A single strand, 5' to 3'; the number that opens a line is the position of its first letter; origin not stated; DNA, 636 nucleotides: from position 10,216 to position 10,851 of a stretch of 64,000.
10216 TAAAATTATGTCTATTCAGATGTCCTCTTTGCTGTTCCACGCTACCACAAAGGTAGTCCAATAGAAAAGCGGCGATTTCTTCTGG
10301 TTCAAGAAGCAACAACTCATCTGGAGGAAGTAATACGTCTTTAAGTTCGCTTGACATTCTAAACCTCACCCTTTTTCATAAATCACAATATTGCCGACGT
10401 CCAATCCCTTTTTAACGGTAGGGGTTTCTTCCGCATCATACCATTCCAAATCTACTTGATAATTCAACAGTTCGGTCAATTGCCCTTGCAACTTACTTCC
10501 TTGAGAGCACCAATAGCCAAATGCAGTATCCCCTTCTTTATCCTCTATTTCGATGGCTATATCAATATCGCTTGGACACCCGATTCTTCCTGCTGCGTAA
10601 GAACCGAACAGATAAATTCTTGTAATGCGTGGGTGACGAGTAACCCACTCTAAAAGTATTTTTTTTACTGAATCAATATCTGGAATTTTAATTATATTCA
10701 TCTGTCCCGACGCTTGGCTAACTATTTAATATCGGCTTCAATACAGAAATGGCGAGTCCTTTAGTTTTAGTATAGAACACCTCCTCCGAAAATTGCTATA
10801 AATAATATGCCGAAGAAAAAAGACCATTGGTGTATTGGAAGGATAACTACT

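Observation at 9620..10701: HEPN(Ymh-family)/MNT toxin-antitoxin-like pair with an unusually long HEPN protein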

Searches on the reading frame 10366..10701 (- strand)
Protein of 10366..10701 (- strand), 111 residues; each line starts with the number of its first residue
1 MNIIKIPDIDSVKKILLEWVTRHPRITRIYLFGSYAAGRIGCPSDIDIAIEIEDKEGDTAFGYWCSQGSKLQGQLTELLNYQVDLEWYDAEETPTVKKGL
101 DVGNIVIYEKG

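Call 3: search_protein_families(library=pfam, proteins=[window:10366-10701:-], max_evalue=0.1)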
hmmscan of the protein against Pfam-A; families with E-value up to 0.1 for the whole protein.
window:10366-10701:- (111 aa): 4 families
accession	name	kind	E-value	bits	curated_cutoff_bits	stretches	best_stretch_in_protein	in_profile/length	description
PF18765.7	Polbeta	-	4.2e-11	43.3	26.9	1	19-110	6-90/93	Polymerase beta, Nucleotidyltransferase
PF01909.29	NTP_transf_2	-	5.3e-08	33.6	21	1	12-64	1-47/93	Nucleotidyltransferase domain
PF22600.2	MTPAP-like_central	-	0.0021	18.6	27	1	24-83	38-88/139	Poly(A) RNA polymerase, mitochondrial-like, central palm domain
PF22014.2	DUF6932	-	0.022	15.6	27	1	25-93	51-116/142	Family of unknown function (DUF6932)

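Call 4: search_protein_families(library=ncbifam, proteins=[window:10366-10701:-], max_evalue=0.1)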
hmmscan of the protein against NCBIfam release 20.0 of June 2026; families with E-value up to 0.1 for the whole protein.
window:10366-10701:- (111 aa): 2 families
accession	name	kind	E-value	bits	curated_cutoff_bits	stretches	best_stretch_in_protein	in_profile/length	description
NF047752.1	MntA_antitoxin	equivalog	1.1e-10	41.4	60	1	22-86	3-60/106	type VII toxin-antitoxin system MntA family adenylyltransferase antitoxin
NF012212.1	ANT_9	subfamily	0.015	14.6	340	1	9-54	6-49/249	aminoglycoside nucleotidyltransferase ANT(9)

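Call 5: search_protein_families(library=padloc, proteins=[window:10366-10701:-], max_evalue=0.1)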
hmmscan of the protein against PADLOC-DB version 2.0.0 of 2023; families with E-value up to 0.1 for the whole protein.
window:10366-10701:- (111 aa): 7 families
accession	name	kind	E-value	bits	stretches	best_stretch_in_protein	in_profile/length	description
PDLC04906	PDC-S09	-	2.9e-08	32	1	25-87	23-79/98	-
PDLC04905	PDC-S09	-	6.8e-08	30.8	1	17-93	12-84/101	-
PDLC04902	PDC-S09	-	2.9e-07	28.7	1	17-85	12-74/97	-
PDLC04904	PDC-S09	-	6.3e-07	27.5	1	17-85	17-77/104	-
PDLC04907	PDC-S09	-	5.3e-06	24.5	1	10-59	11-60/114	-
PDLC04903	PDC-S09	-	6.8e-05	21.1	1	24-55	24-55/108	-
PDLC04901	PDC-S09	-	0.012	14.3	1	26-105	21-93/126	-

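Call 26: find_homologous_proteins(query=window:10366-10701:-)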
Query window:10366-10701:- (111 aa): 9 proteins with E <= 0.001 among 28 candidates.
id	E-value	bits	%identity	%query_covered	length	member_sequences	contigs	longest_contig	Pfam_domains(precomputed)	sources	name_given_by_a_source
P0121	2.9e-69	248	100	100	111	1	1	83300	PF18765.8,PF01909.30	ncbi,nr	ncbi:MAG: nucleotidyltransferase domain-containing protein [Candidatus Omnitrophica bacterium]|nr:nu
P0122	1.2e-42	163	68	95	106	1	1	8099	PF18765.8,PF22014.3,PF01909.30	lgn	-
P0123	4.7e-36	141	61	96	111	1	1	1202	PF18765.8,PF22014.3,PF01909.30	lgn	-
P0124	2.0e-35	139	57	96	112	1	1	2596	PF18765.8,PF22014.3,PF01909.30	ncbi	-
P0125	7.1e-32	128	53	94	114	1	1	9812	PF18765.8,PF22014.3,PF01909.30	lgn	-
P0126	4.5e-31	125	50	98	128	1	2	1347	PF18765.8,PF22014.3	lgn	-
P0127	1.0e-30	124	52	95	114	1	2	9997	PF18765.8,PF01909.30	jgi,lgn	-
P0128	1.0e-27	114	60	77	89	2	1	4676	PF18765.8,PF01909.30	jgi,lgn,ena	-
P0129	7.9e-4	37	33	93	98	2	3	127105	PF18765.8,PF01909.30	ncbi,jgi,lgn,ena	-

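Call 28: find_encoding_contigs(protein=P0122, flank=5000, max_places=2)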
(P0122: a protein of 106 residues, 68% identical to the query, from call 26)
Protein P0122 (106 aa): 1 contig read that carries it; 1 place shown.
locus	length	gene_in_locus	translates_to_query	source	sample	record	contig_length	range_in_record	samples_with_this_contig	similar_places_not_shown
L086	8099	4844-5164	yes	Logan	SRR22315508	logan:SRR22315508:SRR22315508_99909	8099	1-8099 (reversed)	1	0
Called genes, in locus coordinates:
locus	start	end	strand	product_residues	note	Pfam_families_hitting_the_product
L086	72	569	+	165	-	-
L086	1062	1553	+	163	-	-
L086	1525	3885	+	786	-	-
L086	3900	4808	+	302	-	-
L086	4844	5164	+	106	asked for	PF22014:DUF6932 (weak), PF01909:NTP_transf_2 (weak), PF18765:Polbeta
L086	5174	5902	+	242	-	PF09509:Hypoth_Ymh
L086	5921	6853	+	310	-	PF14022:DUF4238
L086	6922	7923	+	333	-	-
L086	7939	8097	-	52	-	?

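Call 29: find_encoding_contigs(protein=P0125, flank=5000, max_places=2)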
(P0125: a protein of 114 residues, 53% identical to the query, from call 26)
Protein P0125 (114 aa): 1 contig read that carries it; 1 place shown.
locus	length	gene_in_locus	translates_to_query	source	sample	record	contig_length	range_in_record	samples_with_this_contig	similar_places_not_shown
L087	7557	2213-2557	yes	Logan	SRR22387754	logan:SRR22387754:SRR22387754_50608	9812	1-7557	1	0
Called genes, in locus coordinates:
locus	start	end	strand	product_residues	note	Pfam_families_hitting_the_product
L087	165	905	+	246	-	PF01844:HNH, PF14279:HNH_5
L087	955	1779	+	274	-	-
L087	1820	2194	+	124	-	PF13020:NOV_C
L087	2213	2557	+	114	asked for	PF22014:DUF6932 (weak), PF01909:NTP_transf_2, PF18765:Polbeta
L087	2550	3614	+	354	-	-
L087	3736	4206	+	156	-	-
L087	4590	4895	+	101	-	-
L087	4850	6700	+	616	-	PF13481:AAA_25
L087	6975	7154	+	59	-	-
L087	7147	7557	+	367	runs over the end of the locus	PF00589:Phage_integrase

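Call 30: find_encoding_contigs(protein=P0127, flank=5000, max_places=2)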
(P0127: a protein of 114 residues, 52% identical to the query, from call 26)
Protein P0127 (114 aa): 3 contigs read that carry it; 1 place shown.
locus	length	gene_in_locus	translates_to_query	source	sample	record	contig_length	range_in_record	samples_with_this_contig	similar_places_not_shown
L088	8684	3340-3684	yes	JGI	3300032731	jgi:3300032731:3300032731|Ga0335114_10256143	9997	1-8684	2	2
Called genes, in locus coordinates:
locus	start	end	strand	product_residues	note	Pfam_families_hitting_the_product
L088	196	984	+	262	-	PF00809:Pterin_bind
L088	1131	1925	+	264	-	-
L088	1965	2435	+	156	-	-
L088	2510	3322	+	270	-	-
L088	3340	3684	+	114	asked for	PF01909:NTP_transf_2 (faint), PF18765:Polbeta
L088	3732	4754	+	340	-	PF04607:RelA_SpoT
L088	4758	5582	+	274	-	-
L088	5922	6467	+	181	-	-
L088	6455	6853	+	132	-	-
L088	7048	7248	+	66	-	PF12844:HTH_19, PF13560:HTH_31 (weak), PF13443:HTH_26, PF01381:HTH_3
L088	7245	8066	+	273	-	-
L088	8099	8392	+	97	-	-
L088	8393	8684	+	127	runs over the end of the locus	-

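Call 31: find_encoding_contigs(protein=P0124, flank=5000, max_places=2)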
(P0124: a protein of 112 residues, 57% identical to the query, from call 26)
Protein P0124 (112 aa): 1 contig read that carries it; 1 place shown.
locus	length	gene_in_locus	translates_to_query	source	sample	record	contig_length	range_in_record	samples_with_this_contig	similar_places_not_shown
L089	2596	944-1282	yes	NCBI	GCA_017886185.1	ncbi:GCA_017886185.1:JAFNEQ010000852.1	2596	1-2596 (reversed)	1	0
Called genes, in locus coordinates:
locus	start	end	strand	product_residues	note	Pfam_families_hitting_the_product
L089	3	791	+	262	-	?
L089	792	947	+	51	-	-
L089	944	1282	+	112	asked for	PF01909:NTP_transf_2 (weak), PF22014:DUF6932 (weak), PF18765:Polbeta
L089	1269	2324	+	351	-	-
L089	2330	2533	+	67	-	PF12728:HTH_17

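Call 33: search_protein_families(library=pfam, proteins=[L087:2550-3614:+, L089:1269-2324:+, L088:3732-4754:+, L086:5921-6853:+, L086:3900-4808:+, L088:2510-3322:+, L087:955-1779:+, L088:4758-5582:+, L086:6922-7923:+, L086:5174-5902:+], max_evalue=0.05)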
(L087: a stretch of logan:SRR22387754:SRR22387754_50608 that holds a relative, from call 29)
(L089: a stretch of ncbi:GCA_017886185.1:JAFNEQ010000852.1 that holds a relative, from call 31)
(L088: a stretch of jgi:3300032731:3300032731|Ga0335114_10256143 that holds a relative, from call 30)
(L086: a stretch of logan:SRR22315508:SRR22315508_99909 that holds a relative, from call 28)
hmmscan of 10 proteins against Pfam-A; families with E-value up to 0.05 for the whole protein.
L087:2550-3614:+ (354 aa): 2 families
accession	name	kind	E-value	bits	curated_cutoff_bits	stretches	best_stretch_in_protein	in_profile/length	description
PF13289.12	SIR2_2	-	0.00057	20.4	24.5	1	162-326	2-134/141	SIR2-like domain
PF22153.2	SelB_WH1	-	0.0026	17.9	26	1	333-353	2-22/57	Elongation factor SelB, first winged-helix domain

L089:1269-2324:+ (351 aa): 1 family
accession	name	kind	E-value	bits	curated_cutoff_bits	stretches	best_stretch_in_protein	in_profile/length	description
PF22153.2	SelB_WH1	-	0.0016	18.6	26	0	329-349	2-22/57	Elongation factor SelB, first winged-helix domain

L088:3732-4754:+ (340 aa): 1 family
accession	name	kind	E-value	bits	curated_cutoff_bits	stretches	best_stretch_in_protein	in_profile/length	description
PF04607.23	RelA_SpoT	-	5.4e-20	72.2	27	1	46-159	1-111/113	Region found in RelA / SpoT proteins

L086:5921-6853:+ (310 aa): 1 family
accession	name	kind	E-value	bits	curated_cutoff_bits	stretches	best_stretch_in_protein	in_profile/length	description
PF14022.11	DUF4238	-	3.9e-38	131.9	27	1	5-288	1-279/281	Protein of unknown function (DUF4238)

L086:3900-4808:+ (302 aa): 0 families

L088:2510-3322:+ (270 aa): 0 families

L087:955-1779:+ (274 aa): 0 families

L088:4758-5582:+ (274 aa): 0 families

L086:6922-7923:+ (333 aa): 1 family
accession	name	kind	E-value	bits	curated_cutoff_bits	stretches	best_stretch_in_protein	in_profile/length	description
PF15112.11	DUF4559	-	0.0012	18.8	27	1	248-308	129-186/305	Domain of unknown function (DUF4559)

L086:5174-5902:+ (242 aa): 1 family
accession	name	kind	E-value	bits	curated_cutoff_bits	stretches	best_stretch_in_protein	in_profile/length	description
PF09509.15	Hypoth_Ymh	-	1.9e-22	79.8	25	1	123-238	2-119/119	Protein of unknown function (Hypoth_ymh)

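Call 34: find_encoding_contigs(protein=P0128, flank=5000, max_places=2)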
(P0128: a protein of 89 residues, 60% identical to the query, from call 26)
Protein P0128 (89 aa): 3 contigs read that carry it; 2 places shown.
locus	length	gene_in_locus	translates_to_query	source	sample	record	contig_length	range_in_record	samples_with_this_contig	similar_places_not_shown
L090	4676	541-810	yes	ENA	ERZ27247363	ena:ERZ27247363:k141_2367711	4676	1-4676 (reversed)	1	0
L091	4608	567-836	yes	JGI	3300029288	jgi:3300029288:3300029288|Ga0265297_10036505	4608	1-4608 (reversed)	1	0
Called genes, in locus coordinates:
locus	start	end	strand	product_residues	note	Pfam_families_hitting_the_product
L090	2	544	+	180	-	?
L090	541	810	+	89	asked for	PF01909:NTP_transf_2 (weak), PF18765:Polbeta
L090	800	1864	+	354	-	-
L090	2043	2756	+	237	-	-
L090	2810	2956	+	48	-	-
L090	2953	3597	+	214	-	-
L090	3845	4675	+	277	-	?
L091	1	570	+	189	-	PF14088:DUF4268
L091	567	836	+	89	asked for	PF01909:NTP_transf_2 (weak), PF18765:Polbeta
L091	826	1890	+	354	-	-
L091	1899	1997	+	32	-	-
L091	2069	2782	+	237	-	-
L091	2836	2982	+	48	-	-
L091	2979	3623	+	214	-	-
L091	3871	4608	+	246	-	?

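Call 35: find_encoding_contigs(protein=P0126, flank=5000, max_places=2)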
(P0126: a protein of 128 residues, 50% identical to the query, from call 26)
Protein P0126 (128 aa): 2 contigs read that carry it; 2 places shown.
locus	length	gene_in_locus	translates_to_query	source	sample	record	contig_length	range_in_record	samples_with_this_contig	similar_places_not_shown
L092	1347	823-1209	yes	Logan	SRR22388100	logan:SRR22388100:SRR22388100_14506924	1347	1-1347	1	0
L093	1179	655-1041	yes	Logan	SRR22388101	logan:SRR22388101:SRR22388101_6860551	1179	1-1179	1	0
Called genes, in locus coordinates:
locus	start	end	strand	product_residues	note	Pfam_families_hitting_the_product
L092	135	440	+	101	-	-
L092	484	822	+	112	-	-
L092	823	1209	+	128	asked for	PF22014:DUF6932 (weak), PF18765:Polbeta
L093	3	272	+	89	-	?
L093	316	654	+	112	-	-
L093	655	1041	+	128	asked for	PF22014:DUF6932 (weak), PF18765:Polbeta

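Call 38: find_related_loci(query=A4, collection=metagenome_contigs, flank=4000)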
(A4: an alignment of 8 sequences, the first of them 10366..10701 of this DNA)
Query A4 (111 aa) in metagenome_contigs; peptide patterns used: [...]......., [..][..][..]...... (x = any residue, [..] = any of these).
600 stretches matched a pattern (row limit reached: there are more); 100 encode a relative of the query (tblastn E <= 1e-3); the best 80 are kept; 80 distinct loci.
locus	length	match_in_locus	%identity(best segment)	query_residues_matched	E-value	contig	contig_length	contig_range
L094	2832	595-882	36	12-108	7e-16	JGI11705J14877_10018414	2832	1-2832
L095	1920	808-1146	32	8-108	1e-13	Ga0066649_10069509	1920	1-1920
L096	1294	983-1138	44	9-62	5e-10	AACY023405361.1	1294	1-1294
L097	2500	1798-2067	33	9-110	2e-9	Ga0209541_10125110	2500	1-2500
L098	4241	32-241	37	9-83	1e-8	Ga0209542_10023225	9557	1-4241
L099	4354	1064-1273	36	9-83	3e-8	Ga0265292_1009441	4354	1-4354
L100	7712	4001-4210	36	9-83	1e-7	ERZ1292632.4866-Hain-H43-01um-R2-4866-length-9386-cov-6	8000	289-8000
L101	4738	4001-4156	40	10-61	3e-7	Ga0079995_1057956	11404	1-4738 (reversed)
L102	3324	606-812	38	9-85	3e-7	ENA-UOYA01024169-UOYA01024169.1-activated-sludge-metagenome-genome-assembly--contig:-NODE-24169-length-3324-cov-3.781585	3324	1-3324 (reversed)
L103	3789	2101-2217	56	22-60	4e-7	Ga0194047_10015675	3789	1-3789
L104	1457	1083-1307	35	12-85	3e-7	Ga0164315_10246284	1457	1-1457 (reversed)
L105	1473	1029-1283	31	4-85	7e-7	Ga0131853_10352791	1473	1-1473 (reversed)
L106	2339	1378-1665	29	8-111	8e-7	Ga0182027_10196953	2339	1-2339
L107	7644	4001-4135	42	6-50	7e-7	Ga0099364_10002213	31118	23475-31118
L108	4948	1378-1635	34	4-90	7e-7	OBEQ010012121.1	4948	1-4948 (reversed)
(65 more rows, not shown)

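Call 39: find_related_loci(query=A4, collection=viral_contigs, flank=4000)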
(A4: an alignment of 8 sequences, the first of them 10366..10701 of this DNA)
Query A4 (111 aa) in viral_contigs; peptide patterns used: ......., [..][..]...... (x = any residue, [..] = any of these).
106 stretches matched a pattern; 3 encode a relative of the query (tblastn E <= 1e-3); 3 distinct loci.
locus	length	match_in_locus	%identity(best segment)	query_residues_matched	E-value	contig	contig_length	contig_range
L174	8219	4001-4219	36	5-85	6e-8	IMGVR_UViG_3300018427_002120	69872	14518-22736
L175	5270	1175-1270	50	28-59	4e-6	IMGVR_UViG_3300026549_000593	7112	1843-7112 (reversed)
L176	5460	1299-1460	38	3-58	2e-5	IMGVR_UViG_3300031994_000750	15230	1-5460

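Call 48: search_solved_structures(query=A4, max_evalue=1, show_alignments=2)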
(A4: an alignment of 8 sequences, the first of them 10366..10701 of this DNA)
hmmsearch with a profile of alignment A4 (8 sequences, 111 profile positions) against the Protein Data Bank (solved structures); distinct sequences matched with E-value up to 1: 15.
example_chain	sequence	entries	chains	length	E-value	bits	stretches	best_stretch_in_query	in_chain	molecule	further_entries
5yep_A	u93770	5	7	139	5.4e-05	26.5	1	16-99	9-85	Toxin-antitoxin system antidote Mnt family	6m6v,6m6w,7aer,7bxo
6m6u_A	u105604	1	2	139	0.0019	21.5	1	16-99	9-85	Toxin-antitoxin system antitoxin MntA family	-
2rff_A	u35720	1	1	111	0.031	17.7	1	8-50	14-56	Putative nucleotidyltransferase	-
9xbd_E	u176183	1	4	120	0.053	16.9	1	6-55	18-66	Nucleotidyltransferase domain-containing protein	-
5uae_A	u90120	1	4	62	0.075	16.4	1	9-57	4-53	Putative integrase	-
1ylq_A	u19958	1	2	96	0.16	15.3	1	15-52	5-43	putative nucleotidyltransferase, hypothetical protein AF0614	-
5ykw_A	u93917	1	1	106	0.2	15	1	62-104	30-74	Thioredoxin-3, mitochondrial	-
6dnw_A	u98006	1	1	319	0.24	14.8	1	8-80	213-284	Putative integrase [Bacteriophage A118]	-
4kis_A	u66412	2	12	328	0.24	14.8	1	8-80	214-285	Putative integrase [Bacteriophage A118] | A118 serine integrase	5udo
2oe0_A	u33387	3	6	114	0.29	14.5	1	62-103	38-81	Thioredoxin-3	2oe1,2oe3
6sxj_A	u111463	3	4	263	0.3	14.5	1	8-63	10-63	Streptomycin 3''-adenylyltransferase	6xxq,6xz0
5u96_A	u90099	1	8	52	0.42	14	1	16-55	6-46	Putative integrase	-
3jyy_A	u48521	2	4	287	0.55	13.6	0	16-55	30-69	Lincosamide nucleotidyltransferase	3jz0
6p8u_A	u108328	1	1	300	0.73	13.2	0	14-58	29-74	Nucleotidyltransferase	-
6p82_A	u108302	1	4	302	0.73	13.2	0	14-58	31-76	Nucleotidyltransferase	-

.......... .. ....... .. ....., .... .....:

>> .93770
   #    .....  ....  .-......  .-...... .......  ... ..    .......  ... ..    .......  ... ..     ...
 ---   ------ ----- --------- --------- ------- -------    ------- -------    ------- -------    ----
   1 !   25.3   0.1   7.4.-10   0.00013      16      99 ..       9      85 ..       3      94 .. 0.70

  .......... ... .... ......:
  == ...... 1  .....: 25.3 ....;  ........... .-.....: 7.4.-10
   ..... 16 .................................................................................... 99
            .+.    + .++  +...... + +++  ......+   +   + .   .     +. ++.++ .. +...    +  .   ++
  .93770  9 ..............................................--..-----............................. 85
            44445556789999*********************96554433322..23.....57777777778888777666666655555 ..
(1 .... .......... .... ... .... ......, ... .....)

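Call 57: find_encoding_contigs(protein=P0123, flank=3000, max_places=3)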
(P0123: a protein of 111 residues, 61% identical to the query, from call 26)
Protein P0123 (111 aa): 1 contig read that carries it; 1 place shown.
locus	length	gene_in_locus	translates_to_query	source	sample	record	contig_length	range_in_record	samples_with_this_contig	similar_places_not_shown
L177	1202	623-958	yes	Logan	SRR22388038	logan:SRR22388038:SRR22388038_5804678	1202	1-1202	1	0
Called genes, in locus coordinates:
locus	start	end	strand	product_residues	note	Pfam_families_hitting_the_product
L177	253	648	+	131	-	-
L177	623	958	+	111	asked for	PF22014:DUF6932 (weak), PF01909:NTP_transf_2, PF18765:Polbeta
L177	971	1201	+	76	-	?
